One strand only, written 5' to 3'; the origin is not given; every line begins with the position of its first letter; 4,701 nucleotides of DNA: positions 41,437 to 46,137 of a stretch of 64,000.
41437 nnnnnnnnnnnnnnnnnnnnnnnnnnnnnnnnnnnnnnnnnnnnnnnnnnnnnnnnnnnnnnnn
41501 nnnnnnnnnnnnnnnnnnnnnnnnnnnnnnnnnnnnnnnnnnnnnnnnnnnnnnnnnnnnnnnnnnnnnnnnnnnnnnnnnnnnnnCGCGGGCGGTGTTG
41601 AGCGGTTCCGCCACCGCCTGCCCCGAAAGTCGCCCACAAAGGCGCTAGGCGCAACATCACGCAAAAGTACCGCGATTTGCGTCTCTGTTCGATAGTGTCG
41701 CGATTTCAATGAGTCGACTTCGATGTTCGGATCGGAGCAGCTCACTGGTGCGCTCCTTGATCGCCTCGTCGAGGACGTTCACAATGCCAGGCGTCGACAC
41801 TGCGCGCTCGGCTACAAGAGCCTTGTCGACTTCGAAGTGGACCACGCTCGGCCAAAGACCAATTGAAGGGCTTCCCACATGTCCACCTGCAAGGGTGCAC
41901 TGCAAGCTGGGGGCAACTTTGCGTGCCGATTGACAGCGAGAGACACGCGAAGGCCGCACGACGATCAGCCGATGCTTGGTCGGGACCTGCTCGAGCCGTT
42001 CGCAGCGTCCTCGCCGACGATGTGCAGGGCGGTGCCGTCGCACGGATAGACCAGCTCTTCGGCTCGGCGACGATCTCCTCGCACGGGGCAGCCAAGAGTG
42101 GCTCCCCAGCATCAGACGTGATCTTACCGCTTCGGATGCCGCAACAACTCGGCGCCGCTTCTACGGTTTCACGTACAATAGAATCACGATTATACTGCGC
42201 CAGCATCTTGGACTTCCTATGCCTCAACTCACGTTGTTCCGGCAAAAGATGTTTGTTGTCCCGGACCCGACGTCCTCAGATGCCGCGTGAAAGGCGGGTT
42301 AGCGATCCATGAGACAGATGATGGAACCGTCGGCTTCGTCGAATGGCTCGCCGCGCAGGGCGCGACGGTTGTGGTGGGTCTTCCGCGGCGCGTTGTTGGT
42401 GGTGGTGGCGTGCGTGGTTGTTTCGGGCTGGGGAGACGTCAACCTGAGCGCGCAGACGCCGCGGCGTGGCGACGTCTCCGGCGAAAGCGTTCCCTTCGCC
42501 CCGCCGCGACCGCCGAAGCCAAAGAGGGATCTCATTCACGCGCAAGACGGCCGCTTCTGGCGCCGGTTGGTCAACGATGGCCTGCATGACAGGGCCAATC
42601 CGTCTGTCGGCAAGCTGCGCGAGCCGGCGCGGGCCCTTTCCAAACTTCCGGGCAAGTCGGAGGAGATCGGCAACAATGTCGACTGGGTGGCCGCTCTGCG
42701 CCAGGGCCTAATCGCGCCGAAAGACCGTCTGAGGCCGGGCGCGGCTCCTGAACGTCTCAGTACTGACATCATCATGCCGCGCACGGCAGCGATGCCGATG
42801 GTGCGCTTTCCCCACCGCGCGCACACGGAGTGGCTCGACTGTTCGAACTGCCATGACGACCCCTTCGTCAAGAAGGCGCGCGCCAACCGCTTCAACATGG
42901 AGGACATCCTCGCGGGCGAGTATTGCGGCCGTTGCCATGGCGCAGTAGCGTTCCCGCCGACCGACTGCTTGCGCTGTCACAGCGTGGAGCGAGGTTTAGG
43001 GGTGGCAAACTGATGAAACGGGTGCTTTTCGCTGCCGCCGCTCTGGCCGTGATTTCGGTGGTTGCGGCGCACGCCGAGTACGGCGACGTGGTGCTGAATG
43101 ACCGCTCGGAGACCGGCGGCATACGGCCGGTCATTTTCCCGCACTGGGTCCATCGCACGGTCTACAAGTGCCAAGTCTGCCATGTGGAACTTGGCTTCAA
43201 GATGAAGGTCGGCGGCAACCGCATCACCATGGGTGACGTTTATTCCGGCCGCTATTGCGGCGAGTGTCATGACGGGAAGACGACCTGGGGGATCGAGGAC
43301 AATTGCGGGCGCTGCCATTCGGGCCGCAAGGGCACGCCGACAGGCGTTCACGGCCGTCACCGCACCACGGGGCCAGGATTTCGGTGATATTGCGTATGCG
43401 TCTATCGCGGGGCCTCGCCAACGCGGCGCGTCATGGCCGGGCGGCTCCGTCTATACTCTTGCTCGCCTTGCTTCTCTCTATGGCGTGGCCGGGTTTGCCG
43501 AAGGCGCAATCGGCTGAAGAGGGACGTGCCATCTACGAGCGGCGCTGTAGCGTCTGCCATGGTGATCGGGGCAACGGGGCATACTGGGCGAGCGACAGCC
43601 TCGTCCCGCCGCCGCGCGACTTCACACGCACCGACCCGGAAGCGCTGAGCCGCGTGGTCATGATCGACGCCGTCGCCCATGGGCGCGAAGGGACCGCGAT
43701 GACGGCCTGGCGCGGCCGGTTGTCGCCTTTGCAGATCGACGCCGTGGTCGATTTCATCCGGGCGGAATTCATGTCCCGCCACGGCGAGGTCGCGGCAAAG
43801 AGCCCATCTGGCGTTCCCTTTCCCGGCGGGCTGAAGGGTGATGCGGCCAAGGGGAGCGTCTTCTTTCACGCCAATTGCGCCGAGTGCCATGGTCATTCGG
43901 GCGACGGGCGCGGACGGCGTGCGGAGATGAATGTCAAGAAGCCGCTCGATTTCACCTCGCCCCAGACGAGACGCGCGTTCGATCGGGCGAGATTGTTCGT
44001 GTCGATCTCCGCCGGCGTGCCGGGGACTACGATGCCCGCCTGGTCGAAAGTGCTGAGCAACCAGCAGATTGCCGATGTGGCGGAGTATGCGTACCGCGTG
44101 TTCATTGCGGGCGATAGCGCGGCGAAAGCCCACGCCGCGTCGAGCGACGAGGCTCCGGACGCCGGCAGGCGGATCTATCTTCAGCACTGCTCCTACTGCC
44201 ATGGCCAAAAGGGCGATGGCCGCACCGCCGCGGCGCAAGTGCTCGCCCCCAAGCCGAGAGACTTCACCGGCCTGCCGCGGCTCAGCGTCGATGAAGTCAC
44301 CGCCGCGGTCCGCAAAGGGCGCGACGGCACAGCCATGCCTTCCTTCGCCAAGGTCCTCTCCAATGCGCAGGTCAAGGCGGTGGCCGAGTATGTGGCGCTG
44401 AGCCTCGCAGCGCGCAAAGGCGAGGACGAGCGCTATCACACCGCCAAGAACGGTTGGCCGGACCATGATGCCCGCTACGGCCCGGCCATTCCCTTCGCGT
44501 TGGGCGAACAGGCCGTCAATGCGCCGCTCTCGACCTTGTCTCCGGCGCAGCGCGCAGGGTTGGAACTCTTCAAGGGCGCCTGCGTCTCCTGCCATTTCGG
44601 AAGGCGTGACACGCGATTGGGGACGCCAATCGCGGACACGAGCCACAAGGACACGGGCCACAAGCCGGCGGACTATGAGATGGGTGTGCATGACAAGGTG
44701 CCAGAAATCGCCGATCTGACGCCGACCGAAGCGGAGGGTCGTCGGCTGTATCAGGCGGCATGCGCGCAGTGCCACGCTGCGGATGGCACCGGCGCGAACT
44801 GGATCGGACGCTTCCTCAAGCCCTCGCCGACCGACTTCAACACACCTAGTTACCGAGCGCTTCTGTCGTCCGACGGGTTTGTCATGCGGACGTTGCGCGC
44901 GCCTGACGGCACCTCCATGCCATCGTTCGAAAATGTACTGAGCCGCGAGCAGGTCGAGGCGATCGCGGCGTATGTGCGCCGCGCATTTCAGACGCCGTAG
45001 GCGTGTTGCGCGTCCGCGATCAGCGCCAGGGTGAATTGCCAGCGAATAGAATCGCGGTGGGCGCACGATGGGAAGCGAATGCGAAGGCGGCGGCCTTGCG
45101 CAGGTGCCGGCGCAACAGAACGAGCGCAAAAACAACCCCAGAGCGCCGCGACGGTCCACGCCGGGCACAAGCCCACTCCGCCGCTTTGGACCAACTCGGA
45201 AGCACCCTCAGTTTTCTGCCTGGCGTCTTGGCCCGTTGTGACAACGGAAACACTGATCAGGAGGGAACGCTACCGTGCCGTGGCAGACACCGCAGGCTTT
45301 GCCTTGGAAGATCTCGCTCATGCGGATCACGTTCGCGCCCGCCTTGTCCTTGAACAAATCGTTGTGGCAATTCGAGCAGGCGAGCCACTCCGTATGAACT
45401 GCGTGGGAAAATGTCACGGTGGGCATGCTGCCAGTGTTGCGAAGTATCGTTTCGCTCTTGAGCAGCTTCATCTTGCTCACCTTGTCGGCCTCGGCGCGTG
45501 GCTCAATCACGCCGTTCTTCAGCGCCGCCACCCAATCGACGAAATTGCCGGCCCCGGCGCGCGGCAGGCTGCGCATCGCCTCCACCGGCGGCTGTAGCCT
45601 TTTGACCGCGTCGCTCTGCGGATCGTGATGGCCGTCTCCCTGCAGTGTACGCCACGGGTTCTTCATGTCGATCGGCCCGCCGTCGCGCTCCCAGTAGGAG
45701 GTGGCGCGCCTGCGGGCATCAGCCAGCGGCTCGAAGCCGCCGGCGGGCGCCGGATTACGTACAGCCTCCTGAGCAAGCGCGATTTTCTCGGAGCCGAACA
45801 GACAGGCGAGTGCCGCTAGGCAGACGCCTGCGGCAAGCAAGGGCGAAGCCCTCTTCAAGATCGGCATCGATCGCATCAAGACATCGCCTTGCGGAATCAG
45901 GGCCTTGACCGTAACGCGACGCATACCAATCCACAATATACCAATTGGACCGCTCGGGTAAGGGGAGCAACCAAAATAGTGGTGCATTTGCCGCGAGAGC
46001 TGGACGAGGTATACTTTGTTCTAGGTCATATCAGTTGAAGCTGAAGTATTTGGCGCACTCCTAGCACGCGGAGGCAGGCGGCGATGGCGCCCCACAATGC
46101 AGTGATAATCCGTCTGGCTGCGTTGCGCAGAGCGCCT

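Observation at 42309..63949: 21.6-kb multihaem-cytochrome / NHL-propeller / beta-barrel island with its own haem-attachment machinery: candidate undescribed electron-conduit system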

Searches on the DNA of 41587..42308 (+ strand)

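Call 66: search_dna_similar(query=window:41587-42308:+, collection=plasmids, mode=distant, max_rows=8)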
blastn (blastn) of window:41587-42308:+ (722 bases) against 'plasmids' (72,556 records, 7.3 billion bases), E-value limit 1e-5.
No match.

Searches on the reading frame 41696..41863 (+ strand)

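Call 68: search_protein_families(library=pfam, proteins=[window:41696-41863:+], max_evalue=1)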
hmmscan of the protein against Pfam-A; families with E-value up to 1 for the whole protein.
window:41696-41863:+ (56 aa): 1 family
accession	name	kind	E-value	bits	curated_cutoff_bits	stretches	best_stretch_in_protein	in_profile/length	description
PF01695.23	IstB_IS21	-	0.039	13.9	24.1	1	4-29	196-221/238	IstB-like ATP binding protein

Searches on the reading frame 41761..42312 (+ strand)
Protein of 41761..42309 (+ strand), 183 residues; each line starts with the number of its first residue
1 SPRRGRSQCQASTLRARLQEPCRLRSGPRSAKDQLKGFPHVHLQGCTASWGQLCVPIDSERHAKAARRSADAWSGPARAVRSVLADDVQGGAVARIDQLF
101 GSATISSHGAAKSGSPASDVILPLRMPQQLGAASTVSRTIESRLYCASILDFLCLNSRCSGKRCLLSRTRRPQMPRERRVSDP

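Call 60: search_protein_families(library=pfam, proteins=[window:41863-42312:+], max_evalue=0.01)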
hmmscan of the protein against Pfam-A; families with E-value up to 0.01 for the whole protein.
window:41863-42312:+ (149 aa): 0 families

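Call 68: search_protein_families(library=pfam, proteins=[window:41761-42309:+], max_evalue=1)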
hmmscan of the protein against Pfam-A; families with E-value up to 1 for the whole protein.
window:41761-42309:+ (183 aa): 0 families

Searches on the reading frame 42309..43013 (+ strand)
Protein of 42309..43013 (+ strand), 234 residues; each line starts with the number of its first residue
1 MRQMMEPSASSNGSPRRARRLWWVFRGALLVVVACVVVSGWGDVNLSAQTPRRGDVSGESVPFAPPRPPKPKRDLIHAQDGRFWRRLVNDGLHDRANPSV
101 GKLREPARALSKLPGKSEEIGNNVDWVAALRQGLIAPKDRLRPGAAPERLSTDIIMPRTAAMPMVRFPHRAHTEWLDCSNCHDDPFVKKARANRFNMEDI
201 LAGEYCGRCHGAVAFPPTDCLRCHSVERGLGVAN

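Call 6: search_protein_families(library=pfam, proteins=[window:42309-43013:+], max_evalue=0.01)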
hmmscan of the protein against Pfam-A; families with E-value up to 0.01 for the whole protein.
window:42309-43013:+ (234 aa): 2 families
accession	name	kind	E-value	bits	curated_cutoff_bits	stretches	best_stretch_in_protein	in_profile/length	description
PF14522.11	Cytochrome_C7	-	3.2e-11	43.3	24.8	1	165-225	1-67/67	Cytochrome c7 and related cytochrome c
PF02085.21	Cytochrom_CIII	-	0.0037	18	22.9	0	160-211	16-71/101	Class III cytochrome C family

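Call 63: search_protein_families(library=ncbifam, proteins=[window:42309-43013:+], max_evalue=0.001)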
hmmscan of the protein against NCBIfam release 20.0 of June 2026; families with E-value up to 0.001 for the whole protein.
window:42309-43013:+ (234 aa): 2 families
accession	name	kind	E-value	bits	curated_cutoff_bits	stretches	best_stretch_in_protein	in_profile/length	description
TIGR04257.1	nanowire_3heme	domain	8.5e-17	61.1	40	1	160-225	8-75/75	c(7)-type cytochrome triheme domain-containing protein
NF043011.1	CytC7_Geobact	equivalog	5.9e-07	29.9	120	1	150-224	19-88/89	cytochrome c7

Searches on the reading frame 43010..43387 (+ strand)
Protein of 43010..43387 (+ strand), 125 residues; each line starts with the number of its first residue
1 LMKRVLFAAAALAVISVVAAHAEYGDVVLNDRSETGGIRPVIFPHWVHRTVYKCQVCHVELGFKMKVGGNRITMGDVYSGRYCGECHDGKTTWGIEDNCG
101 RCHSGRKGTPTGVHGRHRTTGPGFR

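Call 6: search_protein_families(library=pfam, proteins=[window:43010-43387:+], max_evalue=0.01)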
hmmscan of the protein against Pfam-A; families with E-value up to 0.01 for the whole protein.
window:43010-43387:+ (125 aa): 2 families
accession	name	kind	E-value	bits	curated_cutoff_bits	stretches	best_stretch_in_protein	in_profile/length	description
PF14522.11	Cytochrome_C7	-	4e-17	62.2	24.8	1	41-104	1-67/67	Cytochrome c7 and related cytochrome c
PF02085.21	Cytochrom_CIII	-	6.2e-05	23.7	22.9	1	37-93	17-59/101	Class III cytochrome C family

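Call 63: search_protein_families(library=ncbifam, proteins=[window:43010-43387:+], max_evalue=0.001)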
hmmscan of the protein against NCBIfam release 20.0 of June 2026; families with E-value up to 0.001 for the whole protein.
window:43010-43387:+ (125 aa): 2 families
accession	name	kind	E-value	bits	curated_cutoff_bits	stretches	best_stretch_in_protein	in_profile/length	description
TIGR04257.1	nanowire_3heme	domain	2.2e-21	75.8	40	1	37-104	9-75/75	c(7)-type cytochrome triheme domain-containing protein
NF043011.1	CytC7_Geobact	equivalog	5.4e-05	23.6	120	1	2-103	1-88/89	cytochrome c7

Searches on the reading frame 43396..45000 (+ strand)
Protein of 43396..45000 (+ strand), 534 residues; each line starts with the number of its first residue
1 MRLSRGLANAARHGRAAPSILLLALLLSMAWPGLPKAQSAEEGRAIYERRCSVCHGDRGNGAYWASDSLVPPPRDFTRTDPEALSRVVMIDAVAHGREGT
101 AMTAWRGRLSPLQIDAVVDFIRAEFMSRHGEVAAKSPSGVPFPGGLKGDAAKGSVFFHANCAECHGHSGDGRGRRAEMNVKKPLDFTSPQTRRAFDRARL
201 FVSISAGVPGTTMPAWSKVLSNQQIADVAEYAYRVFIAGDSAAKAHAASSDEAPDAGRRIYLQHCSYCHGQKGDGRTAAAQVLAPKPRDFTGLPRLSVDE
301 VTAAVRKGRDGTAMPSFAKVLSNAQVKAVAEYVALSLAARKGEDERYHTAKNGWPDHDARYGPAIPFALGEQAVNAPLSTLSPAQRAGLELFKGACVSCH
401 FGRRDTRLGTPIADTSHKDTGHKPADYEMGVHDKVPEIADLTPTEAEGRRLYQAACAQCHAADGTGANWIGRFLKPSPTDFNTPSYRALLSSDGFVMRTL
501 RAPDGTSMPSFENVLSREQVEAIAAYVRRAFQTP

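Call 6: search_protein_families(library=pfam, proteins=[window:43396-45000:+], max_evalue=0.01)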
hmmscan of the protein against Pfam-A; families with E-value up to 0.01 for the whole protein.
window:43396-45000:+ (534 aa): 6 families
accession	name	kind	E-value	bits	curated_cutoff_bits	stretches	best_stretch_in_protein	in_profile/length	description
PF13442.11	Cytochrome_CBB3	-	1.1e-55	186.3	27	4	253-333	2-68/68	Cytochrome C oxidase, cbb3-type, subunit III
PF00034.26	Cytochrom_C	-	4.1e-42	143.8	21.3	4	446-528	2-87/90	Cytochrome c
PF14495.11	Cytochrom_C550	-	9.7e-11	42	27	0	442-467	22-48/136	Cytochrome c-550 domain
PF22113.1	Mtrc-MtrF_II-IV_dom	-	1.1e-07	32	30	1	394-466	29-94/176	Outer membrane cytochrome MtrC/MtrF-like, domains II/IV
PF14376.11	Haem_bd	-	3.2e-05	24.4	27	0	436-463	22-49/133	Haem-binding domain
PF09098.15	Dehyd-heme_bind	-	0.0022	18.1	25.2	0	153-183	3-33/167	Quinohemoprotein amine dehydrogenase A, alpha subunit, haem binding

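Call 63: search_protein_families(library=ncbifam, proteins=[window:43396-45000:+], max_evalue=0.001)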
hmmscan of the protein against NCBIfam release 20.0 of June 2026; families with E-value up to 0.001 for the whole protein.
window:43396-45000:+ (534 aa): 19 families
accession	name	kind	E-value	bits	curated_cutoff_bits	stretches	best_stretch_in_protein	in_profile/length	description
TIGR00782.1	ccoP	equivalog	9.5e-37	126.8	179.95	3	151-334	108-279/285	cytochrome-c oxidase, cbb3-type subunit III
NF045930.1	Cytc6PetJCyano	equivalog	9.8e-36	122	135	4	247-334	22-103/110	cytochrome c6 PetJ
NF011054.0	PRK14486.1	equivalog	5.1e-32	111.5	447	4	253-334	214-288/294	putative bifunctional cbb3-type cytochrome c oxidase subunit II/cytochrome c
NF050122.1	bc1_QcrC_actin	exception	4.1e-22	78.7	200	2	233-364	22-131/253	cytochrome bc1 complex diheme cytochrome c subunit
NF045773.1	cytochro_C550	exception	4.7e-16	58.8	125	1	247-334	42-117/118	cytochrome c550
NF045774.1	cytochro_C551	exception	9.3e-15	54.5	118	0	245-334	30-107/110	cytochrome c551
NF040606.1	CytoC_perox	subfamily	4.7e-14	52.5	150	0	30-94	284-352/524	di-heme-cytochrome C peroxidase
TIGR03872.1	cytochrome_MoxG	equivalog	1.6e-12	47.7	147.8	0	251-277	41-67/133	cytochrome c(L), periplasmic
NF052248.1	SorU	equivalog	1.9e-12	47.2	100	1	297-333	38-72/72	SorU family sulfite dehydrogenase c-type cytochrome subunit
NF033864.1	cytochrome579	equivalog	2.2e-11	43.8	280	1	133-229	33-128/179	cytochrome 579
TIGR04494.1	c550_PedF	equivalog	1.8e-10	40.8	122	0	248-333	45-127/133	cytochrome c-550 PedF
TIGR03045.1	PS_II_C550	equivalog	1.4e-09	37.9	177.75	0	446-468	52-74/159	photosystem II cytochrome c-550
TIGR03874.1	4cys_cytochr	equivalog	5.6e-09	35.9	161.75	0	256-282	35-61/143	c-type cytochrome, methanol metabolism-related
TIGR04485.1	thiosulf_SoxX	equivalog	5.9e-08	33.3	61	0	159-232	3-75/78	sulfur oxidation c-type cytochrome SoxX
TIGR02603.1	CxxCH_TIGR02603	domain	1.6e-07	31.4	68.15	0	446-468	4-26/134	putative heme-binding domain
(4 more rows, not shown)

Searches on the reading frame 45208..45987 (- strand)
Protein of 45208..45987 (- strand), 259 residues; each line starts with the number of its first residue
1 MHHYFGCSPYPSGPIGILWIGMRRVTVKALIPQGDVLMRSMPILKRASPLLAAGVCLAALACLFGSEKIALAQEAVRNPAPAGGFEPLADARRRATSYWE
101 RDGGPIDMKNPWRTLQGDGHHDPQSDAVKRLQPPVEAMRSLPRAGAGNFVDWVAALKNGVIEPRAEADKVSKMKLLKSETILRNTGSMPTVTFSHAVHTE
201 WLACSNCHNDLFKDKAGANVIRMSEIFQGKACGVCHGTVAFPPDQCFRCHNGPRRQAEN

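Call 6: search_protein_families(library=pfam, proteins=[window:45208-45987:-], max_evalue=0.01)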
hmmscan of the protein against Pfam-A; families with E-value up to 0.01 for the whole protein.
window:45208-45987:- (259 aa): 3 families
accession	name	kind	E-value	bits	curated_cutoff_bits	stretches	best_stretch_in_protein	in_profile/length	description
PF14522.11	Cytochrome_C7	-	4.6e-12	46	24.8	1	191-251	1-67/67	Cytochrome c7 and related cytochrome c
PF02085.21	Cytochrom_CIII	-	0.00045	21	22.9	1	186-254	16-86/101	Class III cytochrome C family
PF13435.11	Cytochrome_C554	-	0.0069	17.7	20.8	1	196-237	43-84/84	Cytochrome c554 and c-prime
